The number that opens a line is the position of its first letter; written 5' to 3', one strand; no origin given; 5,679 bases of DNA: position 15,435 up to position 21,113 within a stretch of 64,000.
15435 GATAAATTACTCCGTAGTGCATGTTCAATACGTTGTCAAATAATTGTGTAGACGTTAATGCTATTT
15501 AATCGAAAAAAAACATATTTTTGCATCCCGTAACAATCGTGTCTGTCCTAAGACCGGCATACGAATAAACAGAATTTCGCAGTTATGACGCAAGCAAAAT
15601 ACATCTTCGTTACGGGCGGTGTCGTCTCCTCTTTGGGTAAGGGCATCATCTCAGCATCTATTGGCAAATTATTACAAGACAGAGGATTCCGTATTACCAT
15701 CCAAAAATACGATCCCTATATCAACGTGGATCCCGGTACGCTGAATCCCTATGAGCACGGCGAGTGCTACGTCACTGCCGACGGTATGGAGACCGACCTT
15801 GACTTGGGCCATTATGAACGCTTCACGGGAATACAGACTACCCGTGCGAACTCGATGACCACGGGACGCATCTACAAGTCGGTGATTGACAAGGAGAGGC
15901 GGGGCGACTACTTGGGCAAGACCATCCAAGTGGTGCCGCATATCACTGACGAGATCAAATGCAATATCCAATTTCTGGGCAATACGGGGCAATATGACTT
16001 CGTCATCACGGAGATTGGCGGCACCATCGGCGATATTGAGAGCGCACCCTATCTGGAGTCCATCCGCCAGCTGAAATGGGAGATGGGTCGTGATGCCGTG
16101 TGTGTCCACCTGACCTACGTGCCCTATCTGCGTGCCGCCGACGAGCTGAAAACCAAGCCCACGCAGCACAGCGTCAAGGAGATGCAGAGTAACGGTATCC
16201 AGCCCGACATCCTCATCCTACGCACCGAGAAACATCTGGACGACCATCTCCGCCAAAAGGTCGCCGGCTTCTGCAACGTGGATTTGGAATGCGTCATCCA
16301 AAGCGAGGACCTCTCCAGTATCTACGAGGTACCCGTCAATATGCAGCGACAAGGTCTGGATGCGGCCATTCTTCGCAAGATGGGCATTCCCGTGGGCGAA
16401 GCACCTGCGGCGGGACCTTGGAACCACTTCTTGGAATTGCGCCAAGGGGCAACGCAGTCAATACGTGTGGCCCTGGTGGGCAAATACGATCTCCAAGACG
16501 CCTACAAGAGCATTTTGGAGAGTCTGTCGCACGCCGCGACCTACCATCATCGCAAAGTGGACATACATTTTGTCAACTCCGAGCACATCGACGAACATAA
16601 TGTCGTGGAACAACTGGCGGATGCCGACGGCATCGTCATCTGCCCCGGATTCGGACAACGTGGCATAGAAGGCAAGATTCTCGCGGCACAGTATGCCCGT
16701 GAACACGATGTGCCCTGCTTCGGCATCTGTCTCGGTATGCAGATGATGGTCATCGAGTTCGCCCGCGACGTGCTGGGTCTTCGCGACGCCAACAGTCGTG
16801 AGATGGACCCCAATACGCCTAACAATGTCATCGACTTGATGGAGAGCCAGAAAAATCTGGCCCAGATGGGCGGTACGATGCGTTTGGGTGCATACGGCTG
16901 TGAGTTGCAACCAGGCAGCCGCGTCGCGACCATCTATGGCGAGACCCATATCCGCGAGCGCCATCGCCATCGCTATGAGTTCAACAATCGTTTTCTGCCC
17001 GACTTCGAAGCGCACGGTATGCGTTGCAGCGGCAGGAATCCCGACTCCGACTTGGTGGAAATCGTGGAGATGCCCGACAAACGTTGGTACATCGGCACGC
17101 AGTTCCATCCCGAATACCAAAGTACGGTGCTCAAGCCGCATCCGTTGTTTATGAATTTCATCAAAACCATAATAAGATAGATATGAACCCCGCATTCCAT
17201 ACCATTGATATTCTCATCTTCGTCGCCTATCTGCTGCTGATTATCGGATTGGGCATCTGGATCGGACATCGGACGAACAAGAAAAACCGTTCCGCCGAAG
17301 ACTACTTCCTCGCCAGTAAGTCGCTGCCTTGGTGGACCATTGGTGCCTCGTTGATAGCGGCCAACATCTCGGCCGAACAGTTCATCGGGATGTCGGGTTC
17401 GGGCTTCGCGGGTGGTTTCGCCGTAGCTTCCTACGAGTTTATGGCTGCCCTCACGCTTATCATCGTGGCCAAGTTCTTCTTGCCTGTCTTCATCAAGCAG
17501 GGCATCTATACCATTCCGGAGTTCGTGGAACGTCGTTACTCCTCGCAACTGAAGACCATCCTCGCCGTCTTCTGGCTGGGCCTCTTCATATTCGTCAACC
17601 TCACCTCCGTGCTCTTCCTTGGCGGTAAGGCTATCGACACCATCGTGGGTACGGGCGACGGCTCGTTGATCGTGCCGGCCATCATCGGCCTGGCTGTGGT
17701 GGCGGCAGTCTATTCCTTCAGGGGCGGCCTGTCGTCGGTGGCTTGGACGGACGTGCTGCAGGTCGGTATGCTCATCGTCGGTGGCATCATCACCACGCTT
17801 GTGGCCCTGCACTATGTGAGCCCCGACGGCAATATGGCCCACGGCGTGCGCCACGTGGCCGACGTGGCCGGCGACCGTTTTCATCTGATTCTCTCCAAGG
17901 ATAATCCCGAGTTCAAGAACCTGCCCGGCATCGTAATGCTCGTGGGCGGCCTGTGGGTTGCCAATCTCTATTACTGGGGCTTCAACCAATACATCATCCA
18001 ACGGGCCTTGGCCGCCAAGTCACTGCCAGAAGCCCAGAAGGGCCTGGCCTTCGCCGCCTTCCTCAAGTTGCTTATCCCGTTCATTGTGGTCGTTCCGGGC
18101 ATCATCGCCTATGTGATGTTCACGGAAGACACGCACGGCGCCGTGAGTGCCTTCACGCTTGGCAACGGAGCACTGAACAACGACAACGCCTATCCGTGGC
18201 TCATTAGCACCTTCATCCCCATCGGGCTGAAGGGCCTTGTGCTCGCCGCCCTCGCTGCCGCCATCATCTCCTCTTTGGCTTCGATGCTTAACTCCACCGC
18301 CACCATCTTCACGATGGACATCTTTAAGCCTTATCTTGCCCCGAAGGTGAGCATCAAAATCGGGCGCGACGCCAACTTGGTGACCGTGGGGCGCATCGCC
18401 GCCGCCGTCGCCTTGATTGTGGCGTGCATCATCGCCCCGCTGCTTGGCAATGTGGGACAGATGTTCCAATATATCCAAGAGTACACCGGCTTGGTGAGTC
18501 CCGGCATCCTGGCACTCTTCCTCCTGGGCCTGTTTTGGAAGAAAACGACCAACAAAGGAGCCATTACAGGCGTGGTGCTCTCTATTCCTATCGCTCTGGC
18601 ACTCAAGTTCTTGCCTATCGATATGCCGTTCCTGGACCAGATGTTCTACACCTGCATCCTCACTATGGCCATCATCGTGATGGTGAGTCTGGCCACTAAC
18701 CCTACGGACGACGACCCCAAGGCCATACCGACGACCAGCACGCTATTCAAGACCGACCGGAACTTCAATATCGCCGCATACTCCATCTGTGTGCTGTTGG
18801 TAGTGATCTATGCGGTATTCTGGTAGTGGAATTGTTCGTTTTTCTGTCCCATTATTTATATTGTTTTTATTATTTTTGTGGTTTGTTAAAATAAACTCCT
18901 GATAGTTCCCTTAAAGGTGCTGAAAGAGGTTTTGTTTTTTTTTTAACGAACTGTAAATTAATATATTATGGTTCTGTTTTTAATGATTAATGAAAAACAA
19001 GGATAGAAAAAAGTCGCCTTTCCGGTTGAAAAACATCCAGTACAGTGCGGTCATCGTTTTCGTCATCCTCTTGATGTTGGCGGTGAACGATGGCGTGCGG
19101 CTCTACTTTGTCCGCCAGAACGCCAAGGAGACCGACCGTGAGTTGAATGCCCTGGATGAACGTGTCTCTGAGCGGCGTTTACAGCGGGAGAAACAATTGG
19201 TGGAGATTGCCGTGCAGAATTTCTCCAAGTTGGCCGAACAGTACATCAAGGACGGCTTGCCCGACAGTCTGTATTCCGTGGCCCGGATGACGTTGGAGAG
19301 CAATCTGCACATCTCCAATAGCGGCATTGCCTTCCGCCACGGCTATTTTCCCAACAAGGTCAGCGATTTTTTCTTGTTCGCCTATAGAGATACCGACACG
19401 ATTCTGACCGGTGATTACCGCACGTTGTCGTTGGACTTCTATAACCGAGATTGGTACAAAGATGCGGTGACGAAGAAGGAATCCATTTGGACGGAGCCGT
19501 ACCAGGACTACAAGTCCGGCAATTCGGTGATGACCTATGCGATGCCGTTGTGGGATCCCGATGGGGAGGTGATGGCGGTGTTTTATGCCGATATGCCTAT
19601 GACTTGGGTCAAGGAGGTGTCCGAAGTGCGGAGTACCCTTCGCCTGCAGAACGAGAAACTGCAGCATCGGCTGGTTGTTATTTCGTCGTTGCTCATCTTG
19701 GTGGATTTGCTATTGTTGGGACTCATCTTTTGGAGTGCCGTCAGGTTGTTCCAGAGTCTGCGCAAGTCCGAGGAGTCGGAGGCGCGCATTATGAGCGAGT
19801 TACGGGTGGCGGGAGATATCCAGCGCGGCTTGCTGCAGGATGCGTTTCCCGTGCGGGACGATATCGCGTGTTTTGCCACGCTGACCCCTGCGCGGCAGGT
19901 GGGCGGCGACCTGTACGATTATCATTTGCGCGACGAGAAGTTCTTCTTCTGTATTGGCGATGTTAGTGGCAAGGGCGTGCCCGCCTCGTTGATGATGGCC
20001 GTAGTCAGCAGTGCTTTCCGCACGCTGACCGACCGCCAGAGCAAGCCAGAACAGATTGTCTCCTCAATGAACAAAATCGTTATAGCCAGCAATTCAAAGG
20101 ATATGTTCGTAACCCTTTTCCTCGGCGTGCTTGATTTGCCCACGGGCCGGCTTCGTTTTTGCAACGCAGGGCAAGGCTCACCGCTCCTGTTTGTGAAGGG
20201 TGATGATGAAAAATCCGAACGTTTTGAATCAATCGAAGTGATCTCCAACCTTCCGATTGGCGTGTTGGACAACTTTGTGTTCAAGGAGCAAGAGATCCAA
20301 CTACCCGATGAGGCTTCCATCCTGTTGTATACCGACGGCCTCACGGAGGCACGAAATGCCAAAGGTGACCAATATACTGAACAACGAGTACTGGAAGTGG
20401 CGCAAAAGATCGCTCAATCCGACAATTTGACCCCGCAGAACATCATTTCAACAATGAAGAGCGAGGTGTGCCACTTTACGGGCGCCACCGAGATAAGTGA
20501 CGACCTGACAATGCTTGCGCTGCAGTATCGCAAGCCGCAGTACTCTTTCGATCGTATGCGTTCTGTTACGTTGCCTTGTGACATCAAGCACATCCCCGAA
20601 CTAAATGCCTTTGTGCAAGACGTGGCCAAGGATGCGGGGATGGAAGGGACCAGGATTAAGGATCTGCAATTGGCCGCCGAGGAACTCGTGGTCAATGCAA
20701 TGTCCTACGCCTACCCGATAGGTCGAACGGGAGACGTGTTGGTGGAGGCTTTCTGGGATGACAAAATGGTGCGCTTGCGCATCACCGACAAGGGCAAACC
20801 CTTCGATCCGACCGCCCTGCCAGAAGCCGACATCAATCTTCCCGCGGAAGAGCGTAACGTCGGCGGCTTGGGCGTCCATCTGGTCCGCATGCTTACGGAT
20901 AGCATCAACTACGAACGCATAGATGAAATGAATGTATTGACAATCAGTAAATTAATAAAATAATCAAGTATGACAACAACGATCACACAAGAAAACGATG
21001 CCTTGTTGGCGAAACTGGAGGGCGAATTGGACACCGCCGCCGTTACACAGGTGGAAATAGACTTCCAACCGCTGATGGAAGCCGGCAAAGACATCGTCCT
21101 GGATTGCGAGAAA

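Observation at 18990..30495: Partner-switching pair and alginate-export-type outer-membrane channel packed into one operon with an NRPS and its PPTase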

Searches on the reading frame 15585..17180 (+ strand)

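Call 4: search_protein_families(library=pfam, proteins=[window:15585-17180:+], max_evalue=0.01)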
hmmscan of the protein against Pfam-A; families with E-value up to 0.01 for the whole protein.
window:15585-17180:+ (531 aa): 3 families
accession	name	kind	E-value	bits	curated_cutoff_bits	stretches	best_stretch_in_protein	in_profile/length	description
PF06418.20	CTP_synth_N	-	4.1e-122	407.1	26.1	1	5-267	1-264/265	CTP synthase N-terminus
PF00117.34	GATase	-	3.7e-39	134.8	22.8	1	303-527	2-189/190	Glutamine amidotransferase class-I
PF07722.19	Peptidase_C26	-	2.2e-09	37.9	20.5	1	369-510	99-219/219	Peptidase C26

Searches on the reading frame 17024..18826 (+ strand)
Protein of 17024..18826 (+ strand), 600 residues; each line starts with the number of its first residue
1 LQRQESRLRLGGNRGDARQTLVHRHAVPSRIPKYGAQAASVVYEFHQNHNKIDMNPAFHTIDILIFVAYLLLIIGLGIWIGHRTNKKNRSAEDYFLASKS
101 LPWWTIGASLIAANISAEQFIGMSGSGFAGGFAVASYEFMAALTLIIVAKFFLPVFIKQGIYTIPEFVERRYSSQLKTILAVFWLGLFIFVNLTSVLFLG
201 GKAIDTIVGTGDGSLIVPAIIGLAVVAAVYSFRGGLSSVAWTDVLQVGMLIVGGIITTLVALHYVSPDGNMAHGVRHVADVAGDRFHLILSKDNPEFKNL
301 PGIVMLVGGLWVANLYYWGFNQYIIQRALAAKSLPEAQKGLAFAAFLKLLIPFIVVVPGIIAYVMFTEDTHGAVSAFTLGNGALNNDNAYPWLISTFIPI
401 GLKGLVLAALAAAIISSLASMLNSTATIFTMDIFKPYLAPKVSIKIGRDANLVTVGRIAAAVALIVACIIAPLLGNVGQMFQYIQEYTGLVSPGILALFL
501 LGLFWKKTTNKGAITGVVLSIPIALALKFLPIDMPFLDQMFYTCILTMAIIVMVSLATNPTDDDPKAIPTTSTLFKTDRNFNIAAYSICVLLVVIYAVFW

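Call 4: search_protein_families(library=pfam, proteins=[window:17024-18826:+], max_evalue=0.01)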
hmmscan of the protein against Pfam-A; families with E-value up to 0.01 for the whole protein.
window:17024-18826:+ (600 aa): 1 family
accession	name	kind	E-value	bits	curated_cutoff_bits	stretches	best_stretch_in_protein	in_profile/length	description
PF00474.23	SSF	-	1.6e-66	225.3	22.8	1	94-518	1-404/406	Sodium:solute symporter family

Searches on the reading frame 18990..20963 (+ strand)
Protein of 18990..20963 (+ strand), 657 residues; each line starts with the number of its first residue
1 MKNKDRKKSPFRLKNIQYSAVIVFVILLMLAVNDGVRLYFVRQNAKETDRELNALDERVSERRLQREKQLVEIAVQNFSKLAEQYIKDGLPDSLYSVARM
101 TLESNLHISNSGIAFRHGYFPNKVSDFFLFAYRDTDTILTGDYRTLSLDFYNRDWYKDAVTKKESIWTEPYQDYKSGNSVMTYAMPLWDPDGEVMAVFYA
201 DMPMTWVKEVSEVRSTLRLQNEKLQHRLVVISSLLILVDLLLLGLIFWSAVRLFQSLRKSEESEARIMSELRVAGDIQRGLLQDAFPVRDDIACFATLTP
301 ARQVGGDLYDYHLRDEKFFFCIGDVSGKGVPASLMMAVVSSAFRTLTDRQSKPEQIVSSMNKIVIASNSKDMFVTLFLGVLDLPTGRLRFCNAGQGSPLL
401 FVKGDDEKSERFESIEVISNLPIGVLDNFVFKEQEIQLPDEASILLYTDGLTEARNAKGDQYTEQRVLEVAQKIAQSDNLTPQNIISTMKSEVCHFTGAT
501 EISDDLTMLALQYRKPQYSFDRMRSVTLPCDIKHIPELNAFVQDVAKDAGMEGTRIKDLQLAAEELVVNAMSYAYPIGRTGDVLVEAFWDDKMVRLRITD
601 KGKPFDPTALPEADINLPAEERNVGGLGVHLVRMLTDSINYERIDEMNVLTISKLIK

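Call 3: search_protein_families(library=pfam, proteins=[window:18990-20963:+], max_evalue=0.01)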
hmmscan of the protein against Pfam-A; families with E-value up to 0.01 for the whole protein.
window:18990-20963:+ (657 aa): 5 families
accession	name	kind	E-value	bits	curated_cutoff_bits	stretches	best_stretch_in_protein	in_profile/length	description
PF07228.17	SpoIIE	-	1e-46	159.7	25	1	315-513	2-191/192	Stage II sporulation protein E (SpoIIE)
PF13581.12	HATPase_c_2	-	1.2e-22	80.7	27.4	1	530-654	3-127/127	Histidine kinase-like ATPase domain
PF22673.2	MCP-like_PDC_1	-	1.2e-17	64.8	27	1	95-207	2-111/113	Methyl-accepting chemotaxis protein-like, first PDC sensor domain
PF02743.24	dCache_1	-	1.1e-07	32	45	1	141-209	85-157/240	Cache domain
PF02518.31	HATPase_c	-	0.00016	22.5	26.4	1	557-638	4-86/111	Histidine kinase-, DNA gyrase B-, and HSP90-like ATPase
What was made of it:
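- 19272..19610 (+): Periplasmic PDC/Cache-like ligand-binding domain (aa 95-207). Pfam MCP-like_PDC_1 E 1.2e-17 and dCache_1 E 1e-7 (call 3).
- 19932..20528 (+): SpoIIE/PP2C phosphatase domain (aa 315-513). Pfam E 1e-46 (call 3).
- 20577..20951 (+): HATPase_c_2 (RsbW/SpoIIAB-type) serine kinase domain (aa 530-654). Pfam E 1.2e-22 (call 3).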

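Call 48: search_protein_families(library=ncbifam, proteins=[window:18990-20963:+], max_evalue=0.001)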
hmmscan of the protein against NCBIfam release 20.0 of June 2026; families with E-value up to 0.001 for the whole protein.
window:18990-20963:+ (657 aa): 7 families
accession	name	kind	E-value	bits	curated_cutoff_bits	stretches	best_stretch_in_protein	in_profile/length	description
TIGR02865.1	spore_II_E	equivalog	8.2e-15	53.9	490.8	1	303-509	565-759/764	stage II sporulation protein E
NF045505.1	RR_RssB_Pseudo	equivalog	3e-10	39.7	700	1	278-461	163-348/394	two-component system response regulator RssB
NF038263.1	prot_phos_SiaA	equivalog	3.8e-09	35.6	700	1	258-512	402-656/658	biofilm regulation protein phosphatase SiaA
TIGR01924.1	rsbW_low_gc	equivalog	4.6e-09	35.9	155.05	1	534-655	18-142/159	anti-sigma B factor RsbW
NF003144.0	PRK04069.1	equivalog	4.8e-09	35.8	145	1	540-649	24-137/161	anti-sigma B factor RsbW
NF041045.1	RsbA_anti_sig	subfamily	7.5e-09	35.2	210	1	527-642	184-289/303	anti-sigma factor RsbA family regulatory protein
TIGR01925.2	spIIAB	equivalog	0.00035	20.5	135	1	554-641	33-120/137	anti-sigma F factor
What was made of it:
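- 18990..20963 (+): Membrane sensor fused to a PP2C phosphatase and an RsbW-type serine kinase (657 aa). Two hydrophobic segments (about aa 17-35 and 228-251) bracket a periplasmic PDC/Cache-like domain. NCBIfam gives weak hits to SiaA, RsbW and SpoIIE (call 48).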

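Call 62: search_solved_structures(query=window:18990-20960:+, max_evalue=0.01, show_alignments=0)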
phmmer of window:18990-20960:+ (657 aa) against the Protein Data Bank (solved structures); distinct sequences matched with E-value up to 0.01: 11.
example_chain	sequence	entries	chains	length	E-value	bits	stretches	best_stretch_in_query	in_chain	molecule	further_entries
3ke6_A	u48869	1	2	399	2.5e-17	65.7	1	292-603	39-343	Protein Rv1364c/MT1410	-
3es2_A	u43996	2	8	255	2e-09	39.6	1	296-454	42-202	Probable two-component response regulator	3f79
3eq2_A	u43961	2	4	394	5.5e-09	38.1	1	296-454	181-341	Probable two-component response regulator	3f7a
5mqh_A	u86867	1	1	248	1.6e-08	36.6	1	304-513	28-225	Serine phosphatase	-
3t91_A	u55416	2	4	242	2.7e-08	35.8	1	304-513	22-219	Stage II sporulation protein E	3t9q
5ucg_A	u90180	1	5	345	2.2e-07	32.8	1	304-511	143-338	Stage II sporulation protein E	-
6m36_A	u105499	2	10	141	1.5e-05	26.8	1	528-644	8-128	Serine-protein kinase RsbW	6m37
3lic_A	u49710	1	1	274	2.5e-05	26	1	89-188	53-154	Sensor protein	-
7k5n_A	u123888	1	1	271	0.00012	23.8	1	148-202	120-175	Sensor domain-containing diguanylate cyclase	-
6iop_A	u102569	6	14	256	0.0038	18.8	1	119-208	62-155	Methyl-accepting chemotaxis protein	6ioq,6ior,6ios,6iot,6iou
5ltv_A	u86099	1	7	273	0.0053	18.4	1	134-206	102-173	Chemotactic transducer PctC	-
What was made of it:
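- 18990..20963 (+): The best solved relative is M. tuberculosis Rv1364c (3ke6), E 2.5e-17, aligned across aa 292-603 and so across both the PP2C and kinase domains (call 62).
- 19272..19610 (+): Weak PDB matches to Cache sensor domains (3lic, 6iop, PctC 5ltv) (call 62).
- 20577..20951 (+): PDB RsbW 6m36_A E 1.5e-5 (call 62).
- On RsbU/RsbV/RsbW-type partner-switching module: RsbW 6m36_A E 1.5e-5 (call 62).
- Closest known: Rv1364c of Mycobacterium tuberculosis. Same: It is the best solved-structure relative (3ke6, E 2.5e-17), and the alignment spans both the phosphatase and kinase domains (call 62).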
